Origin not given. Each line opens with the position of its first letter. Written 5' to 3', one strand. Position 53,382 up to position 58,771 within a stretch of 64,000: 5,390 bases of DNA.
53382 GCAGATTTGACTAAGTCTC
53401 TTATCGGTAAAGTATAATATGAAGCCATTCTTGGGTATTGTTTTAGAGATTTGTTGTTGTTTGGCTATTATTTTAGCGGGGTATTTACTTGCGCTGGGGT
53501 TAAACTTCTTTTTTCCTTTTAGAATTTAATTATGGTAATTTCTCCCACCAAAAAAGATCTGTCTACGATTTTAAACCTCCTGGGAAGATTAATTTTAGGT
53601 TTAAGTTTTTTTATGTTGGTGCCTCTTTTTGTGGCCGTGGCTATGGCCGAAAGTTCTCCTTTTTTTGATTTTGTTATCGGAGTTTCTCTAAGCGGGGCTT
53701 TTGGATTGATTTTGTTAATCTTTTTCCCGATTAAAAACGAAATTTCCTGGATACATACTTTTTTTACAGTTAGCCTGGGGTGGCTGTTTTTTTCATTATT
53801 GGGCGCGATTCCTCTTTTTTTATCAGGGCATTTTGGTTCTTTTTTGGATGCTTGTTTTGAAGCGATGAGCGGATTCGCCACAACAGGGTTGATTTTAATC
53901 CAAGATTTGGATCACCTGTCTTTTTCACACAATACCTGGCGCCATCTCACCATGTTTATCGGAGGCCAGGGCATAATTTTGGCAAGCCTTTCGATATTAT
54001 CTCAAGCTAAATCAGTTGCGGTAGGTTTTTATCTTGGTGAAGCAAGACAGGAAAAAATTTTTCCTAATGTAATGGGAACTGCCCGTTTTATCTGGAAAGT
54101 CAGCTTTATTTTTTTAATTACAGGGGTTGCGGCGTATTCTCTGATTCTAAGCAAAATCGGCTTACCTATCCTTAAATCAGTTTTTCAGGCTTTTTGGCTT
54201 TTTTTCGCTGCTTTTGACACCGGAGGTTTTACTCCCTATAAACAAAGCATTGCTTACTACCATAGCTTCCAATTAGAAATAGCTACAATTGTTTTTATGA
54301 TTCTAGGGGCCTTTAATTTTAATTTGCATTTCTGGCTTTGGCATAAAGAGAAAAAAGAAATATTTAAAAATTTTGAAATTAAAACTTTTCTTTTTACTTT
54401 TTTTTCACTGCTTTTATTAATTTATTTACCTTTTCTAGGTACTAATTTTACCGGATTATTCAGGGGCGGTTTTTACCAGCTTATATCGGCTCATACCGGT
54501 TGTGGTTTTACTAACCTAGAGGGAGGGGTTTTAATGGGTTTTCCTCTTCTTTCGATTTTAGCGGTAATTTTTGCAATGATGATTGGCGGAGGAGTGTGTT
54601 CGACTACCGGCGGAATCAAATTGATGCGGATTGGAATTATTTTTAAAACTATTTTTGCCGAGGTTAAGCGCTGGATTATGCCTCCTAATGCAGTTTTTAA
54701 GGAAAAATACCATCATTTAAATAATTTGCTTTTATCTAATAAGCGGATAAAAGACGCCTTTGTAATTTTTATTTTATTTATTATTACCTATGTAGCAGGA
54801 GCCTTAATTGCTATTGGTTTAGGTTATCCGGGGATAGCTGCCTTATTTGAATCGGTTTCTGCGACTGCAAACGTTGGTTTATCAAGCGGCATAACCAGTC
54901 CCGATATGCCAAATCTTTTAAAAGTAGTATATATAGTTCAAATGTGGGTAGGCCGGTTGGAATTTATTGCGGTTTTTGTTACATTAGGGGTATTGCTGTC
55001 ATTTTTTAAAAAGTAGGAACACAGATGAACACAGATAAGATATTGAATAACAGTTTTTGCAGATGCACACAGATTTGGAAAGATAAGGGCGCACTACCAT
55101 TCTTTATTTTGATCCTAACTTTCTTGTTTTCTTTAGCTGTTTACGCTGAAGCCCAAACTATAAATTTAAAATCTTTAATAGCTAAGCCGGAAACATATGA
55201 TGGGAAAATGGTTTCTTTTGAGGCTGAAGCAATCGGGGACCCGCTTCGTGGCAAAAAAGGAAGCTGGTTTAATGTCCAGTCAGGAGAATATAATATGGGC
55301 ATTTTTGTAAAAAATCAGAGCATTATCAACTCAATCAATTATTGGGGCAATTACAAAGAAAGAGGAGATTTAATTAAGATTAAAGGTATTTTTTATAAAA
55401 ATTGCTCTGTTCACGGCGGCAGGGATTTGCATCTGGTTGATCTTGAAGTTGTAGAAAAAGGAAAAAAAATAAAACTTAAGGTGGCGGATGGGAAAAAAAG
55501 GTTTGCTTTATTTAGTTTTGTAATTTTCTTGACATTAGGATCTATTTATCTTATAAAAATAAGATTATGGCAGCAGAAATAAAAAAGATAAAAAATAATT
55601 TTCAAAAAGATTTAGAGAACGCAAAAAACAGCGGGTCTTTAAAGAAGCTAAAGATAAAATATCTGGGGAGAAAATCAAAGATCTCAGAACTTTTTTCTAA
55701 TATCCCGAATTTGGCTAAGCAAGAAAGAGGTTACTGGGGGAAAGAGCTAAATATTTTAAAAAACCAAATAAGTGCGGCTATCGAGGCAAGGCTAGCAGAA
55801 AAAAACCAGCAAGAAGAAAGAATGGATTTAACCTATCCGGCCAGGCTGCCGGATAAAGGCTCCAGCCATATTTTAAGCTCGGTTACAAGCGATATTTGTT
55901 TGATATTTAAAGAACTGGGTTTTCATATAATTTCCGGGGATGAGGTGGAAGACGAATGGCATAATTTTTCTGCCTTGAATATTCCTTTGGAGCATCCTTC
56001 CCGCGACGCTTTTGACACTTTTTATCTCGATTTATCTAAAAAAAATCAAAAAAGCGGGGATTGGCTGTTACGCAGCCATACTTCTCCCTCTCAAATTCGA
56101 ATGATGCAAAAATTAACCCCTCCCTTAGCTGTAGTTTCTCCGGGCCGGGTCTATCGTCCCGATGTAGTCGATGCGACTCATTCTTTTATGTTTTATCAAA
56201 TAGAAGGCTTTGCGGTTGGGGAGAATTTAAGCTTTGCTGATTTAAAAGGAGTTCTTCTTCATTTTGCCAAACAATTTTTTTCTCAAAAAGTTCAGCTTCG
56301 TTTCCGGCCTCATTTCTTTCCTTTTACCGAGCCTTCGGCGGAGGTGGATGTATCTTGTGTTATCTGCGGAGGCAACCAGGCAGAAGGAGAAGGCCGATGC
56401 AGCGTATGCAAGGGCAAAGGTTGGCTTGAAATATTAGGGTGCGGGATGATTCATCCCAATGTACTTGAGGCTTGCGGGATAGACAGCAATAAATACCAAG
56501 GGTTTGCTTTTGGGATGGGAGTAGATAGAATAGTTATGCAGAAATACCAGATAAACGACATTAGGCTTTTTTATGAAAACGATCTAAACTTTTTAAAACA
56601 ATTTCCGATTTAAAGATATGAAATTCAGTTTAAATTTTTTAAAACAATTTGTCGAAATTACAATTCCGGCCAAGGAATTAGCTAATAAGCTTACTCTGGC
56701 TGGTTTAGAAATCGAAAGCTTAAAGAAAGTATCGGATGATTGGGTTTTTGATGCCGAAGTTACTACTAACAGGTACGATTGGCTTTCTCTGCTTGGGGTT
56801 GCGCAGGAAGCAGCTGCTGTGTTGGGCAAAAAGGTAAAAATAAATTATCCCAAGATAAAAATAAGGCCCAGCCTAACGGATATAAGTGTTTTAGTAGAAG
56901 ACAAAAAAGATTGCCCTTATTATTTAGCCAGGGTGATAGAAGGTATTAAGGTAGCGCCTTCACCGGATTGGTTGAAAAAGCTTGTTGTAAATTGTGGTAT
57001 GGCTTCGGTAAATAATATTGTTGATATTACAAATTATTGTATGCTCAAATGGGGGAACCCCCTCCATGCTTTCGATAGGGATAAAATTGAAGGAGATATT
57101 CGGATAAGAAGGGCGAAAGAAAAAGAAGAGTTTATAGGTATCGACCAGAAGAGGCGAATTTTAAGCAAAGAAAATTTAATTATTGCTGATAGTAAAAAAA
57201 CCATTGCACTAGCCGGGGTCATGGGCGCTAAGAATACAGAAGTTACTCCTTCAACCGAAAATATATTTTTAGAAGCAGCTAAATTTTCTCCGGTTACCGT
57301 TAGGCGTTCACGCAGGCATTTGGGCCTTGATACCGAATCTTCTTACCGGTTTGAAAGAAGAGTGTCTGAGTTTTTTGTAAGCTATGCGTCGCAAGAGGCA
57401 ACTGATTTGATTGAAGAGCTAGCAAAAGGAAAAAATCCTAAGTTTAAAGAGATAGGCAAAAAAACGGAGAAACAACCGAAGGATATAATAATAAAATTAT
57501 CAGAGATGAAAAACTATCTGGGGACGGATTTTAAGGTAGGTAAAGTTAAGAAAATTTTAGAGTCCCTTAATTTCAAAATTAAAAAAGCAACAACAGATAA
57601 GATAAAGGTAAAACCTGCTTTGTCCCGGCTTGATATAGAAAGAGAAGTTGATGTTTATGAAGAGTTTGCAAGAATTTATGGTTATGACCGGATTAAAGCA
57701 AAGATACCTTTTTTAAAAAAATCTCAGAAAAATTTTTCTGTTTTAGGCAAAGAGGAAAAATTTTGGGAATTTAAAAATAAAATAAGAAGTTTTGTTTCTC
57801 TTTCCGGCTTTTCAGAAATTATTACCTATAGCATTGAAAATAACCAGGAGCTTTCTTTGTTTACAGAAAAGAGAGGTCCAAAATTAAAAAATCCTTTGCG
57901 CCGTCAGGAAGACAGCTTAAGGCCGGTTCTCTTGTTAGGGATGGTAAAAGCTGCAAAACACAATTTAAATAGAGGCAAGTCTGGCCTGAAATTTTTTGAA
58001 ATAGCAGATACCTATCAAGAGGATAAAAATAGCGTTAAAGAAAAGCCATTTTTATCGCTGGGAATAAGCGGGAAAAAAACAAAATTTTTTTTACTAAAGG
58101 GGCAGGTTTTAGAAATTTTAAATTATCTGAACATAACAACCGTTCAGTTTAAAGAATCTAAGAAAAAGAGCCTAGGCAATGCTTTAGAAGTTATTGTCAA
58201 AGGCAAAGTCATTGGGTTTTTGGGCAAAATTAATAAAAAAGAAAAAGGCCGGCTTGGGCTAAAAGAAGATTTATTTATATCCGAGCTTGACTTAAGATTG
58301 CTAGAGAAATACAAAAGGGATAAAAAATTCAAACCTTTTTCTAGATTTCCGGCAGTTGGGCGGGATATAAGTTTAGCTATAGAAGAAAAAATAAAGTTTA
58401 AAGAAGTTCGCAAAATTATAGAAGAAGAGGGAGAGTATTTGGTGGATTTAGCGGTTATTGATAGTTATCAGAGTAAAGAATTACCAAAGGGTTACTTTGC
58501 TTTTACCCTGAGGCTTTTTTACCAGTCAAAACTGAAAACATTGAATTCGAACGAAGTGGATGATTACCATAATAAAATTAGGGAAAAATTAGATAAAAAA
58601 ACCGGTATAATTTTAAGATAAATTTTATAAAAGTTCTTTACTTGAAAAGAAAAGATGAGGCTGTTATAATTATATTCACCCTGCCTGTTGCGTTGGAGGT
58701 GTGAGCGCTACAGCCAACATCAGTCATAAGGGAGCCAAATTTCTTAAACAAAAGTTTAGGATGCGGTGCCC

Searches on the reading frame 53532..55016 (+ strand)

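Call 70: search_protein_families(library=pfam, proteins=[window:53532-55016:+], max_evalue=0.0001)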
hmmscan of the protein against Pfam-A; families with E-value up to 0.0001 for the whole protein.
window:53532-55016:+ (494 aa): 1 family
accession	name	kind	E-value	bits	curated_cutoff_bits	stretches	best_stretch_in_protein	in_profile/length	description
PF02386.22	TrkH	-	1.9e-45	155.7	27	2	70-293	29-267/502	Cation transport protein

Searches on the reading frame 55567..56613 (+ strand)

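Call 70: search_protein_families(library=pfam, proteins=[window:55567-56613:+], max_evalue=0.0001)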
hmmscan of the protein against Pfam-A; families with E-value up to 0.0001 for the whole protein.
window:55567-56613:+ (348 aa): 2 families
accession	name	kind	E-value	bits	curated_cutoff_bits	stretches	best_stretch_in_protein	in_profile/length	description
PF01409.25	tRNA-synt_2d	-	3.7e-96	321.8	19.8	1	86-346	2-246/246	tRNA synthetases class II core domain (F)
PF02912.23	Phe_tRNA-synt_N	-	1.8e-13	50.7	22.3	1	21-84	2-65/69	Aminoacyl tRNA synthetase class II, N-terminal domain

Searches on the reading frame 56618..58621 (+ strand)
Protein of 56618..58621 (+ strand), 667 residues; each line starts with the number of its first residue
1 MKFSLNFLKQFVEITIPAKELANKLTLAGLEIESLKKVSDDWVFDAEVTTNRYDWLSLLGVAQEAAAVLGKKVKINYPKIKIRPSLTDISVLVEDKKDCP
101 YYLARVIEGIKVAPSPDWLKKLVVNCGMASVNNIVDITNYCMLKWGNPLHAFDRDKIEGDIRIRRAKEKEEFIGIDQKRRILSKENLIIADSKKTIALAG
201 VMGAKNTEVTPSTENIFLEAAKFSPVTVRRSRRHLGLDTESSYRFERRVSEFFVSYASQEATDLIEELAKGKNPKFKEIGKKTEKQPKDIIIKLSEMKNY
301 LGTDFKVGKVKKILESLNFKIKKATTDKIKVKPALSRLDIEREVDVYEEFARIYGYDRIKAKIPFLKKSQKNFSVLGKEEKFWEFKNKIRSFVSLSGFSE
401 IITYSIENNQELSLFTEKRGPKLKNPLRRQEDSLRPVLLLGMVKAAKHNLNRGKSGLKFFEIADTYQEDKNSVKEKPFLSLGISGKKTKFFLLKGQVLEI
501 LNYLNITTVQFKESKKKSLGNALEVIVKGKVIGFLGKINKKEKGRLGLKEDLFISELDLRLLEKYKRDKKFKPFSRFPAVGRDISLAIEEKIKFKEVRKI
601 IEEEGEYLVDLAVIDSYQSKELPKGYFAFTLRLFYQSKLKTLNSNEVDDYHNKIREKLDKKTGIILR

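Call 70: search_protein_families(library=pfam, proteins=[window:56618-58621:+], max_evalue=0.0001)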
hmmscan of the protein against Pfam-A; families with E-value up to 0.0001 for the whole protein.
window:56618-58621:+ (667 aa): 4 families
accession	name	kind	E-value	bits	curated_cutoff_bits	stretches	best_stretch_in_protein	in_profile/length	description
PF03483.22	B3_4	-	1e-66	224.3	29.3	1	99-269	2-173/174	B3/4 domain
PF17759.6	tRNA_synthFbeta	-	3.4e-34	118.6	22.4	1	377-559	13-214/214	Phenylalanyl tRNA synthetase beta chain CLM domain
PF03147.19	FDX-ACB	-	5e-23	81.8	31.1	1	575-667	1-94/94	Ferredoxin-fold anticodon binding domain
PF03484.21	B5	-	8.8e-20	71.1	28.6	1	292-356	3-67/67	tRNA synthetase B5 domain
